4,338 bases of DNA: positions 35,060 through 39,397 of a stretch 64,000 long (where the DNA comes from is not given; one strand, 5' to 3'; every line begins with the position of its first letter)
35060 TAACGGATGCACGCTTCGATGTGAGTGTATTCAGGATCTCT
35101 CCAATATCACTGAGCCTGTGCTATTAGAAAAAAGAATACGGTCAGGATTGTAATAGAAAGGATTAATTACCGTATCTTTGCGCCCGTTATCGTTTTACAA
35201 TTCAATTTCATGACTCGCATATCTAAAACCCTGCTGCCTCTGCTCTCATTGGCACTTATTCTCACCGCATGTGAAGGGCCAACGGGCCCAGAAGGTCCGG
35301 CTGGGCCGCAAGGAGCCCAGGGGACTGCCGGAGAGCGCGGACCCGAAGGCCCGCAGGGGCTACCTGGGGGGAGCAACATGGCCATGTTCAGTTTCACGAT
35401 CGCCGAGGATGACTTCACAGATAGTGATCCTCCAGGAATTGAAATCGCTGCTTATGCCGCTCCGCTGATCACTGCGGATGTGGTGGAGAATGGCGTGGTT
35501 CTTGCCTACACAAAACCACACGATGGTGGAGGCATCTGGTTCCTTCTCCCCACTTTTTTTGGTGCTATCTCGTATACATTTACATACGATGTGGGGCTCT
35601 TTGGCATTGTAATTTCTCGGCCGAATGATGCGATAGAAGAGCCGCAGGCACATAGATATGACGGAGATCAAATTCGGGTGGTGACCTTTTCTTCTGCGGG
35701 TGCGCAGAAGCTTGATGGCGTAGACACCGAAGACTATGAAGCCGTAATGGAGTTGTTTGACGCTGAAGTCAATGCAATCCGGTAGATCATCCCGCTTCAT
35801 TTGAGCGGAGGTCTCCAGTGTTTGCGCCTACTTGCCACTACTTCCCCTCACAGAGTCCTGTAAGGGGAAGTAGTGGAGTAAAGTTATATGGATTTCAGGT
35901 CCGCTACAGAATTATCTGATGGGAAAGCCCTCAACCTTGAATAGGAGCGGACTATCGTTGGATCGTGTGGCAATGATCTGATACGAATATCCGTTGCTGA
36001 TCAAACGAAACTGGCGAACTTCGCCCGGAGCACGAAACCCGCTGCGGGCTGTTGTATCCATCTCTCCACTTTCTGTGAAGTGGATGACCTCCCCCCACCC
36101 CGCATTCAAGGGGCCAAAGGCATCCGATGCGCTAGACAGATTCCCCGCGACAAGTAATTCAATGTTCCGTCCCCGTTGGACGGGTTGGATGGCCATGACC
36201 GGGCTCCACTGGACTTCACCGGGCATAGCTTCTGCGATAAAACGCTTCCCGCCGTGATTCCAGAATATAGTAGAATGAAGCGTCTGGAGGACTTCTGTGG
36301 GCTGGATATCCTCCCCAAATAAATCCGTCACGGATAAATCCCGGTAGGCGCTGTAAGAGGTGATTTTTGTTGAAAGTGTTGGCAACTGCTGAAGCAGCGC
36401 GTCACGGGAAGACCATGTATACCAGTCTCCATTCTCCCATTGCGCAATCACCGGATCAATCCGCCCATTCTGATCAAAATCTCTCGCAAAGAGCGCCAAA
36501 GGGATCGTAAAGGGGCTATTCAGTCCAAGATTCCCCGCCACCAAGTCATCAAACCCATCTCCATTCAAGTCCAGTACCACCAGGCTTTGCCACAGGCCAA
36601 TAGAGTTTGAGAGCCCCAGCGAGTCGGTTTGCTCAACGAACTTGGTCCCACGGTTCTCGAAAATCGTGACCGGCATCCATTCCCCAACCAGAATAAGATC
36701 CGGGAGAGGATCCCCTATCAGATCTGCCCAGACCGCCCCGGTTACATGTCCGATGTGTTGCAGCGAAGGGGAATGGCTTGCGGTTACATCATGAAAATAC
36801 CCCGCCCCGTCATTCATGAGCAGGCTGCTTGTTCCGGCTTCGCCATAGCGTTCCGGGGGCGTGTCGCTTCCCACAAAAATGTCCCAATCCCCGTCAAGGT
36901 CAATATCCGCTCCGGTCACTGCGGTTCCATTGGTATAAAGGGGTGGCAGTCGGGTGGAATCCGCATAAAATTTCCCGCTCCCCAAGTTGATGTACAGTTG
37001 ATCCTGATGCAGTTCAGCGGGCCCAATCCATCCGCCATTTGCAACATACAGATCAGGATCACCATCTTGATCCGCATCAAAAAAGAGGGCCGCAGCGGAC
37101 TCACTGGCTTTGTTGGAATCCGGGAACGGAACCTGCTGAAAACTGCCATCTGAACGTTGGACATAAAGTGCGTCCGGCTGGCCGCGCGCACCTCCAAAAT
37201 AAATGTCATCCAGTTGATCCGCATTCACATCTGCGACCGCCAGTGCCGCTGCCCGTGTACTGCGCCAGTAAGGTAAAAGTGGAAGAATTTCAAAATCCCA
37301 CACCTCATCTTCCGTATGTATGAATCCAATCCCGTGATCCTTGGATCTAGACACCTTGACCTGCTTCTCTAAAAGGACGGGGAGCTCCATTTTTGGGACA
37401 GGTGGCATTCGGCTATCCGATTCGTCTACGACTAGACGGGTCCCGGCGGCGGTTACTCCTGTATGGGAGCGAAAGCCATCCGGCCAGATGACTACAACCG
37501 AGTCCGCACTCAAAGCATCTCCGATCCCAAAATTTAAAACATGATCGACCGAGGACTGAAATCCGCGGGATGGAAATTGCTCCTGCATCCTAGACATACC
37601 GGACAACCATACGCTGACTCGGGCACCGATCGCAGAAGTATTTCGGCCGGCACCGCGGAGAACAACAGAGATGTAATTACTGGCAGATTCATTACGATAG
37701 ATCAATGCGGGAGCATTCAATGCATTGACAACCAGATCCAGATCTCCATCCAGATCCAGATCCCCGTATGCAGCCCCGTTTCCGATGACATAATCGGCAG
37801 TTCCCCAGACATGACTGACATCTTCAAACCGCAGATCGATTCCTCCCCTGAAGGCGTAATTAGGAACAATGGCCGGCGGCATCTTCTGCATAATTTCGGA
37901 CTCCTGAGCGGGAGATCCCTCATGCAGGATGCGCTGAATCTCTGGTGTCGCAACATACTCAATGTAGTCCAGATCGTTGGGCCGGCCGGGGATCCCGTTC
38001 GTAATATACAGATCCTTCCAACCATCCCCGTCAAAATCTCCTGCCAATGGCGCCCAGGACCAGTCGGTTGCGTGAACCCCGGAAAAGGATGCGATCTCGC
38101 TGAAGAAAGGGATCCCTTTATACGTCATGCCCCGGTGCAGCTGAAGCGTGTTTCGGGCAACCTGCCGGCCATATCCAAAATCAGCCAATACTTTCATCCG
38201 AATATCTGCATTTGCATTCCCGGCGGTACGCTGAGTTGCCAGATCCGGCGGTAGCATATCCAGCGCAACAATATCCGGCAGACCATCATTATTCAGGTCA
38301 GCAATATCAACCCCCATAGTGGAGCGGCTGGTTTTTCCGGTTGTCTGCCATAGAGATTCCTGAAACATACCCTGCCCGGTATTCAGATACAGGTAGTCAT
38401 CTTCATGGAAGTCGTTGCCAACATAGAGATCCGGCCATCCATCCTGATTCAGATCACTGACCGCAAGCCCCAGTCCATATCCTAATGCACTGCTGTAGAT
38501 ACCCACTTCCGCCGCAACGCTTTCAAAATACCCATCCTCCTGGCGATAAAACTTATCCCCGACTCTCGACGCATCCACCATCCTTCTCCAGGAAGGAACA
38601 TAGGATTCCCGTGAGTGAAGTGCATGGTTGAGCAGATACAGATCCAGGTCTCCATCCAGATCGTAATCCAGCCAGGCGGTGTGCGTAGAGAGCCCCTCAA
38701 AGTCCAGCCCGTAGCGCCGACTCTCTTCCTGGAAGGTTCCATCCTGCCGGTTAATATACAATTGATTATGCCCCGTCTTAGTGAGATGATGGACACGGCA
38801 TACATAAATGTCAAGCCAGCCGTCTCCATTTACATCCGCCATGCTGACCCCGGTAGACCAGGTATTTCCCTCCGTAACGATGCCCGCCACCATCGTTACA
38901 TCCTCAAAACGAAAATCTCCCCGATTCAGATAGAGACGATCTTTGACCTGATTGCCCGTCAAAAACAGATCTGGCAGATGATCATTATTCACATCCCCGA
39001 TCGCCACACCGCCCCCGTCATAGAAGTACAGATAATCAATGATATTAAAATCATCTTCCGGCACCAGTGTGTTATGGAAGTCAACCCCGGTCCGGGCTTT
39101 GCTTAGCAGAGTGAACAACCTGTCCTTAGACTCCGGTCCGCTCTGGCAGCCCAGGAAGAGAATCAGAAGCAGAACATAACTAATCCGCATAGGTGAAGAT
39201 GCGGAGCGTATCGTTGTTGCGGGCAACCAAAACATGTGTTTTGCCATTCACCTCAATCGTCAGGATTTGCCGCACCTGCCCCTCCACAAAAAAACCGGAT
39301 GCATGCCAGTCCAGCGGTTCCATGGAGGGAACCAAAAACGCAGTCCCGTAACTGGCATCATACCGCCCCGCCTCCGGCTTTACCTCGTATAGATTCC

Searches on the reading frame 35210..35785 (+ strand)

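Call 15: search_protein_families(library=pfam, proteins=[window:35210-35785:+], max_evalue=10)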
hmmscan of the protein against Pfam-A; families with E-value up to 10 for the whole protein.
window:35210-35785:+ (191 aa): 1 family
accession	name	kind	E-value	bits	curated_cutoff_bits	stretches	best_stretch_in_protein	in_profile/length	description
PF01391.23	Collagen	-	0.00011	22.3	27.2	1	23-53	10-40/60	Collagen triple helix repeat (20 copies)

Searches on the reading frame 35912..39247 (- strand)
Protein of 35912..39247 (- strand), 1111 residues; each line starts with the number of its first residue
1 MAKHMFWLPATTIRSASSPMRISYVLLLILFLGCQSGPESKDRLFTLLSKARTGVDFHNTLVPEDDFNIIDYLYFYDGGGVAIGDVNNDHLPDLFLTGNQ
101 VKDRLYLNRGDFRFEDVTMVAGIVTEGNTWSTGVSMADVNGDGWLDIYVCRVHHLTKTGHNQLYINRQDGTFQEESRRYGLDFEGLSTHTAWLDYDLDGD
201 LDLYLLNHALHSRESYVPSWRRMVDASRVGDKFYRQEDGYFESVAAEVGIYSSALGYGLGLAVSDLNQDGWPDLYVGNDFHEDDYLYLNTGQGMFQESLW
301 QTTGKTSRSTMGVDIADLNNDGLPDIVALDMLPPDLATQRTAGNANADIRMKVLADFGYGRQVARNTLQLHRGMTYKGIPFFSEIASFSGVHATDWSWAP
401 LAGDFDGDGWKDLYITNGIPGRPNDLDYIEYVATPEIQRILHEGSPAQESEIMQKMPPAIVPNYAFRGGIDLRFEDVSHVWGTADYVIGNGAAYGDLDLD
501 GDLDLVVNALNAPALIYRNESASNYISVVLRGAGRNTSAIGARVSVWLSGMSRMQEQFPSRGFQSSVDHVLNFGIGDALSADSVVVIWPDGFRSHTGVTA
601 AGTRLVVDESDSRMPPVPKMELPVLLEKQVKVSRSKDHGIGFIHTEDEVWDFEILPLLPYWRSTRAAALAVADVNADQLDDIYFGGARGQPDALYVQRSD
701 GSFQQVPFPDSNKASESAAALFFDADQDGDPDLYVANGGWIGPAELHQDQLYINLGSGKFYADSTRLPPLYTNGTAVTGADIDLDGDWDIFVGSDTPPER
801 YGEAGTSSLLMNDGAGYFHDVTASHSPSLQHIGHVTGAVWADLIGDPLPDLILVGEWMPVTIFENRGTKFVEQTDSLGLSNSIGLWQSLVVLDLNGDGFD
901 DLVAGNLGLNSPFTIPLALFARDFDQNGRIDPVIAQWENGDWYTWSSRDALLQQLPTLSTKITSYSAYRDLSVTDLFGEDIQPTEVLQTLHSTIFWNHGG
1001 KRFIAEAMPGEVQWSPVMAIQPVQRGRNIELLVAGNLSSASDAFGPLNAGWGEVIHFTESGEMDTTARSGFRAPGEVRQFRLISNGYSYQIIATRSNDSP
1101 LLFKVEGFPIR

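Call 79: search_protein_families(library=pfam, proteins=[window:35912-39247:-], max_evalue=0.00001)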
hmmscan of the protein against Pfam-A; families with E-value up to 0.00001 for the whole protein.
window:35912-39247:- (1111 aa): 3 families
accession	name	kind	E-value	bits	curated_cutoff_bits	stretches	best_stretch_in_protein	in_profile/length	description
PF13517.12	FG-GAP_3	-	1.2e-67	224.8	26.9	4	265-327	1-60/61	FG-GAP-like repeat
PF01839.29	FG-GAP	-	6.3e-24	83.8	22.1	0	886-906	2-22/37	FG-GAP repeat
PF07593.17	UnbV_ASPIC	-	2.4e-17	63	23.4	1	539-604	1-66/68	ASPIC and UnbV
